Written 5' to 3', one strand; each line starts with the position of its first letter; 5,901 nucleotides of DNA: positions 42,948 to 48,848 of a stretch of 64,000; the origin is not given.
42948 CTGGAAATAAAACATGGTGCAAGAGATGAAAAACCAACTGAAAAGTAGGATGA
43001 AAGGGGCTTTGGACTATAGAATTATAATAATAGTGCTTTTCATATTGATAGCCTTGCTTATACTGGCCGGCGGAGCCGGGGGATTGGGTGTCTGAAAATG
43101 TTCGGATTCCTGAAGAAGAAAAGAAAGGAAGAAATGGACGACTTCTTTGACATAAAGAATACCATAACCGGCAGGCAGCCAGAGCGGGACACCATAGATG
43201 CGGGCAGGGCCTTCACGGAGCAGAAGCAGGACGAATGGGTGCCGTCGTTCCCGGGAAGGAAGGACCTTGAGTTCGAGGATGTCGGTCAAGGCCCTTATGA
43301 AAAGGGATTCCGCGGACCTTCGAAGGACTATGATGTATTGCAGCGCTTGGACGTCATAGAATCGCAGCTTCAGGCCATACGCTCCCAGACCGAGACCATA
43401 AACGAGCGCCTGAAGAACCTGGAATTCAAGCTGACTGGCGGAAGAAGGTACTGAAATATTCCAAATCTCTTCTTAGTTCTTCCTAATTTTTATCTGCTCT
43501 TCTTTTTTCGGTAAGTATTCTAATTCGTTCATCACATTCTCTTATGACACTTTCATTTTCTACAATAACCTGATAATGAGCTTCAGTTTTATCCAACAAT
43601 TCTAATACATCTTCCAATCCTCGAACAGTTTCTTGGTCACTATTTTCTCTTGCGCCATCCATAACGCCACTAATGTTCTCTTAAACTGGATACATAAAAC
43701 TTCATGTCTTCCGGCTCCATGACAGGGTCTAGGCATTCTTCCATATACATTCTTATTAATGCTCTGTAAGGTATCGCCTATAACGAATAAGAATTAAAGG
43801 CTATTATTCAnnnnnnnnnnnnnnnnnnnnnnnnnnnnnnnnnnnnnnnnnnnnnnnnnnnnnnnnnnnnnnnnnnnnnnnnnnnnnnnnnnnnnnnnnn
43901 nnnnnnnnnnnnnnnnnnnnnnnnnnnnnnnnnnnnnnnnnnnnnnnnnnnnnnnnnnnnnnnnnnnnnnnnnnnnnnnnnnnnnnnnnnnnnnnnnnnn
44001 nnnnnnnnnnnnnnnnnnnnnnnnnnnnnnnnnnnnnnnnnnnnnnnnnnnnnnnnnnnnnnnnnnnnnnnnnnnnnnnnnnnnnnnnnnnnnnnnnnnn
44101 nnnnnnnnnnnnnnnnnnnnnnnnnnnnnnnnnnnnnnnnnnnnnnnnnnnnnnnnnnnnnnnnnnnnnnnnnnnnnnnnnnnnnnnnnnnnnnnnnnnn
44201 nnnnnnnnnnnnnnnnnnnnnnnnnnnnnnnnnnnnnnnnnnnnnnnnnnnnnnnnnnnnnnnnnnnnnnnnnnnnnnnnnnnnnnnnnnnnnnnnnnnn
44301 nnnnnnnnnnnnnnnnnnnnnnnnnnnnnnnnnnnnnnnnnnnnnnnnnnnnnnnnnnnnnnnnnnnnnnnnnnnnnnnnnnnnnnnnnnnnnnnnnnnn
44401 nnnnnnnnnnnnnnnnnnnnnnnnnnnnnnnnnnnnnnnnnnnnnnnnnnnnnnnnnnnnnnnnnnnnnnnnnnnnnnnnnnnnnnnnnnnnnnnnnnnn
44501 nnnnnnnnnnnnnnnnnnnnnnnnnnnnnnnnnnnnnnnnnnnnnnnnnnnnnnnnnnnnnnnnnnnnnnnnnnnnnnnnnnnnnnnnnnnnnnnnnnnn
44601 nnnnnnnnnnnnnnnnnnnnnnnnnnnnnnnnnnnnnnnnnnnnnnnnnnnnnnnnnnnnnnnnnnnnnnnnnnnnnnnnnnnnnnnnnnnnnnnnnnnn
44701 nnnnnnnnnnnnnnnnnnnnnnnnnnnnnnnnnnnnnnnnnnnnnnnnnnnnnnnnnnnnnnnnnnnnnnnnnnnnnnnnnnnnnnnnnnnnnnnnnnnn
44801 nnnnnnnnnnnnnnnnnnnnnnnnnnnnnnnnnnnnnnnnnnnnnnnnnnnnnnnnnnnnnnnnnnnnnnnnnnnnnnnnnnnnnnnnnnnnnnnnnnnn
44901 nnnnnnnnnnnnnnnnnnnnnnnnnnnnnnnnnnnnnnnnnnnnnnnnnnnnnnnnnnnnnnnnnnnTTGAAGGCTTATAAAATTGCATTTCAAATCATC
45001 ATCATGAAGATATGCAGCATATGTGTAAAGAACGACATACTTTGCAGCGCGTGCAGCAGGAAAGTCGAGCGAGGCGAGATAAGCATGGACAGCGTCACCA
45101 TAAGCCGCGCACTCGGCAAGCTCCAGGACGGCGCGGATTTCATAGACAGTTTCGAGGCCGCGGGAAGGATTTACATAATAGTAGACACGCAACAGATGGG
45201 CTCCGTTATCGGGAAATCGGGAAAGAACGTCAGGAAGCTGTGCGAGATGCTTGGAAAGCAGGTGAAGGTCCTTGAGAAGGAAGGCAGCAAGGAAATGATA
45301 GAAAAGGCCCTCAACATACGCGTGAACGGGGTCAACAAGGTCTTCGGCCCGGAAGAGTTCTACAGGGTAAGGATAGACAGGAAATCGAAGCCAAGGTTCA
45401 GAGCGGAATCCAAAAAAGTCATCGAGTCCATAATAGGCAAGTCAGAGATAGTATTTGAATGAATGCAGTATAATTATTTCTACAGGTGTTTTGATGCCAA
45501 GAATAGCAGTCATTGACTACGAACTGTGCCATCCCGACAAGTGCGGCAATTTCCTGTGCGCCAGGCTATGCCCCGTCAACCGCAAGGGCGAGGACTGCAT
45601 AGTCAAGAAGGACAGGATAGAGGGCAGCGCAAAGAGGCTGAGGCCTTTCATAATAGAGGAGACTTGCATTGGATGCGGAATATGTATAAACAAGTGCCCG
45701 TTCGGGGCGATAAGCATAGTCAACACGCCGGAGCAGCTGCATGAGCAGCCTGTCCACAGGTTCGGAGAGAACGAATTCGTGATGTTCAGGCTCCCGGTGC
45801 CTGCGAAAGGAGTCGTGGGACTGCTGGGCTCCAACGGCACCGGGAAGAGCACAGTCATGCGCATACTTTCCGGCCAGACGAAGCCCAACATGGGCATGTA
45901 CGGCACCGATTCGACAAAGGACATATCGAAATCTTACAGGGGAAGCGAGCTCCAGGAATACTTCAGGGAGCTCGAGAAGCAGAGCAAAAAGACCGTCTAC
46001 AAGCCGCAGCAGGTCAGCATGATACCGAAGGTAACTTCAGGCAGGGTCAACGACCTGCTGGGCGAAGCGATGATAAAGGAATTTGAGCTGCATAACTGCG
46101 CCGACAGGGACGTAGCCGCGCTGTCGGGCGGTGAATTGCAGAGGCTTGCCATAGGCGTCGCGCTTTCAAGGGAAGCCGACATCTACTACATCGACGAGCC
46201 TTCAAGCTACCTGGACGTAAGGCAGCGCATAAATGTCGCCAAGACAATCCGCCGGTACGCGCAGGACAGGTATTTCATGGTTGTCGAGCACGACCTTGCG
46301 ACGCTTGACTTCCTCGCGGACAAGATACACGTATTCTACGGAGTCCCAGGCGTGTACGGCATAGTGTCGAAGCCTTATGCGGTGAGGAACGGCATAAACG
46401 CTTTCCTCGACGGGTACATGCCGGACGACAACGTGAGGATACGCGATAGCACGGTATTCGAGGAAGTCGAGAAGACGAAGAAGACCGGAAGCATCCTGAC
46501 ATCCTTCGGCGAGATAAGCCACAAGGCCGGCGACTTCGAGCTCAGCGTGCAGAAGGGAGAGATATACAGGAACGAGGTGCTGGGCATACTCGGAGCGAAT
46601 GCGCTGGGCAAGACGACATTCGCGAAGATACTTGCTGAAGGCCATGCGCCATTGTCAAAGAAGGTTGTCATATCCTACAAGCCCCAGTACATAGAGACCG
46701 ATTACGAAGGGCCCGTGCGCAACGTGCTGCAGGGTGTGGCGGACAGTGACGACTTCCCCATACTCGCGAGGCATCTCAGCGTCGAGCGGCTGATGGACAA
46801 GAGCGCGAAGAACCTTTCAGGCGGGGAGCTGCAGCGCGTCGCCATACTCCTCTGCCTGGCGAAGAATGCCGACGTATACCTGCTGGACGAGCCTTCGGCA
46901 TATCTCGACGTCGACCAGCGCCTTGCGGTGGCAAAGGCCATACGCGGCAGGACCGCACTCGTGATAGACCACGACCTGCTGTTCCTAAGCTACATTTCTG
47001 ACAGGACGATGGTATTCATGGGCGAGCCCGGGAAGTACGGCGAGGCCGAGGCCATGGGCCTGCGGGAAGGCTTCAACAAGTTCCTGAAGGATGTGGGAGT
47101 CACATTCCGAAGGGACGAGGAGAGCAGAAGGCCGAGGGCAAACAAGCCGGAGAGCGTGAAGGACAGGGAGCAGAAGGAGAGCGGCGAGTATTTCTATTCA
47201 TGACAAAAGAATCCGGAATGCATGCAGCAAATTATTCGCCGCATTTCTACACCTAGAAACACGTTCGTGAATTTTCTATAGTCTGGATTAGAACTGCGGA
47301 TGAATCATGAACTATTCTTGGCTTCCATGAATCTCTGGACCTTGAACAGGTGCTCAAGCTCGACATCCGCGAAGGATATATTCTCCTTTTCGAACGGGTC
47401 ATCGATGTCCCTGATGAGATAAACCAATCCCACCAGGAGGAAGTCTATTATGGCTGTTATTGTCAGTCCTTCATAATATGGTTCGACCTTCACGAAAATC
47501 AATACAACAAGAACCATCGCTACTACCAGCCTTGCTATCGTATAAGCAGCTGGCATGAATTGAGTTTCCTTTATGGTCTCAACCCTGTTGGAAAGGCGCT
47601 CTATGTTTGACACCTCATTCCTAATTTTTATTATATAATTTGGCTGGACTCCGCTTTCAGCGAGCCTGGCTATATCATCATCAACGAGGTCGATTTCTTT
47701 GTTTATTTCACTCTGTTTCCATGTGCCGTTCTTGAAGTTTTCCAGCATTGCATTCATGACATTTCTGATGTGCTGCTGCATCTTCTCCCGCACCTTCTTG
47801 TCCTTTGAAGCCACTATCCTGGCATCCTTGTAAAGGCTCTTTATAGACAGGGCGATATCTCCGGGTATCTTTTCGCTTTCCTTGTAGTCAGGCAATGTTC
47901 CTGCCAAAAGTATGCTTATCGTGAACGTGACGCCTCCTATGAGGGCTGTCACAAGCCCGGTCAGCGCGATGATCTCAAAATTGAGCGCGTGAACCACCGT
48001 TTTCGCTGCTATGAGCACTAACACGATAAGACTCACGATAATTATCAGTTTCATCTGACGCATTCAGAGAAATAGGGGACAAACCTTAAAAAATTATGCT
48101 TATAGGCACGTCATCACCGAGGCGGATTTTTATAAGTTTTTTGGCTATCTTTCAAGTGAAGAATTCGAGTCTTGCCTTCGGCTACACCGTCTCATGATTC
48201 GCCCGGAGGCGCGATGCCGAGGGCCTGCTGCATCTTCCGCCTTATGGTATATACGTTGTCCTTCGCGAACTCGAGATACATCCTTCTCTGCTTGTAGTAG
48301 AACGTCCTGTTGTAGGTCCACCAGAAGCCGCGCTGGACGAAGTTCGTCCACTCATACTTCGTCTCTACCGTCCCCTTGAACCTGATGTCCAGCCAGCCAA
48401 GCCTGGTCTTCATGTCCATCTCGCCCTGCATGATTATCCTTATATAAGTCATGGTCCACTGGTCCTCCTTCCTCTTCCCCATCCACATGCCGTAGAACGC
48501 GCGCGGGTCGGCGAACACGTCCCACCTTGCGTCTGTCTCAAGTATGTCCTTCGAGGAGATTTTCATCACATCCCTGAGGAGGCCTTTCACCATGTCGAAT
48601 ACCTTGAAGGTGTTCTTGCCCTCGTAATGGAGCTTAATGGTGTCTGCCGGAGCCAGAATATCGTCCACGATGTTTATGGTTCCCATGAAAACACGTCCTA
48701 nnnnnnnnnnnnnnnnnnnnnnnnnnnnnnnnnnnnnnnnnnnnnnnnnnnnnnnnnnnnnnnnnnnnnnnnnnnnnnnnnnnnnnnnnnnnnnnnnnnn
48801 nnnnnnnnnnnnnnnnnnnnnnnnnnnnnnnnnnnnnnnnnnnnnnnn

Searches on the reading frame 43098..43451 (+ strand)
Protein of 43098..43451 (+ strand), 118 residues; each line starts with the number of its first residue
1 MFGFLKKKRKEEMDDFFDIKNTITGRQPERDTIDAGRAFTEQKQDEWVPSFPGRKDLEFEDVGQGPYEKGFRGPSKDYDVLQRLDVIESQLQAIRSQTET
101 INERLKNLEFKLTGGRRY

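Call 114: search_protein_families(library=pfam, proteins=[window:43098-43451:+], max_evalue=1)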
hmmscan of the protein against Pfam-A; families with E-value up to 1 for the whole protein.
window:43098-43451:+ (118 aa): 2 families
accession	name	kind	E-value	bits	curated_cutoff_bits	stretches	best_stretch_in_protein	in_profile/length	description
PF18619.6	GAIN_A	-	0.12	13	35.7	0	95-114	27-46/48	GPCR-Autoproteolysis-INducing (GAIN) subdomain A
PF19111.5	DUF5798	-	0.13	12.9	27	1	80-114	20-54/89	Family of unknown function (DUF5798)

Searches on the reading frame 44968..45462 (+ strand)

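Call 95: search_protein_families(library=pfam, proteins=[window:44968-45462:+], max_evalue=0.1)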
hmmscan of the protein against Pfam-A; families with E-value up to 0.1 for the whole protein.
window:44968-45462:+ (164 aa): 4 families
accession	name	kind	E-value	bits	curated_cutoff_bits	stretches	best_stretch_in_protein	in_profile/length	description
PF07650.23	KH_2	-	2.1e-07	31.1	22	1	65-117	24-66/78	KH domain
PF00013.35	KH_1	-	3.8e-06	27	21.5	1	69-107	3-53/66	KH domain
PF13083.13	KH_KhpA-B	-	0.0059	16.9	32.1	1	64-88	27-51/73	KhpA/KhpB, KH domain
PF24172.1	CdiI_ImmP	-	0.021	15.5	33.2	0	35-77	39-83/129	CdiI immunity protein EcoliA0-like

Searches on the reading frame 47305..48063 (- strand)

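Call 3: search_protein_families(library=pfam, proteins=[window:47305-48063:-], max_evalue=1)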
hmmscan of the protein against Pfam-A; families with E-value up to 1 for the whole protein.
window:47305-48063:- (252 aa): 5 families
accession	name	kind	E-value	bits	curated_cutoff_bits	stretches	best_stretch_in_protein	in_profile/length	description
PF14023.12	Bestrophin-like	-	2.1e-06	27.9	32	1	15-225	10-222/232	Bestrophin-like domain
PF25539.1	Bestrophin_2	-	0.0047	16.9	27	1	140-228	181-270/288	Bacterial/Fungal Bestrophin protein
PF03419.18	Peptidase_U4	-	0.037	13.8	28.4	0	8-53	66-110/284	Sporulation factor SpoIIGA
PF12205.13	GIT1_C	-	0.089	13.5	25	1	70-184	11-106/110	G protein-coupled receptor kinase-interacting protein 1 C term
PF14829.11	GPAT_N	-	0.12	12.8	25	0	61-108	21-70/76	Glycerol-3-phosphate acyltransferase N-terminal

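Call 4: search_protein_families(library=ncbifam, proteins=[window:47305-48063:-], max_evalue=1)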
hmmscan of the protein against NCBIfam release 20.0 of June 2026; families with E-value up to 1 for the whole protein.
window:47305-48063:- (252 aa): 3 families
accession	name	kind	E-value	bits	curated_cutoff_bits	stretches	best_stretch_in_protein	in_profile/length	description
TIGR00792.1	gph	subfamily_domain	0.015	13.9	231.35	1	174-220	72-118/437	glycoside-pentoside-hexuronide (GPH):cation symporter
TIGR02405.1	trehalos_R_Ecol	equivalog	0.032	13.6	357.35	1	129-209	5-85/311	trehalose operon repressor TreR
NF045650.1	CD1247_Nterm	equivalog_domain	0.056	14.1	30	1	90-136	21-67/70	CD1247 N-terminal domain-containing protein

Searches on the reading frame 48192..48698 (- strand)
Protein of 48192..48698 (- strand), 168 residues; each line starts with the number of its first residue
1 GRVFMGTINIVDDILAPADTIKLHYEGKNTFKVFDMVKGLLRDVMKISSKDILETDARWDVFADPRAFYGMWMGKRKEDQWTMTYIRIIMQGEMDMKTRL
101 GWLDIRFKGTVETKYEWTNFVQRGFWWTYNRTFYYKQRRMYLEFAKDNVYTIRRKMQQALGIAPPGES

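Call 30: search_protein_families(library=padloc, proteins=[window:48192-48698:-], max_evalue=1)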
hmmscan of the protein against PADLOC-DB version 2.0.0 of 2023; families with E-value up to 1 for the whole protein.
window:48192-48698:- (168 aa): 0 families

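Call 31: search_protein_families(library=phrogs, proteins=[window:48192-48698:-], max_evalue=1)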
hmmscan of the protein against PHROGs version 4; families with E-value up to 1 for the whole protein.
window:48192-48698:- (168 aa): 1 family
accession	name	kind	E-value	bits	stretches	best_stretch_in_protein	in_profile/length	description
phrog_4071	-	unknown function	0.16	13.1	1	134-153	13-32/90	-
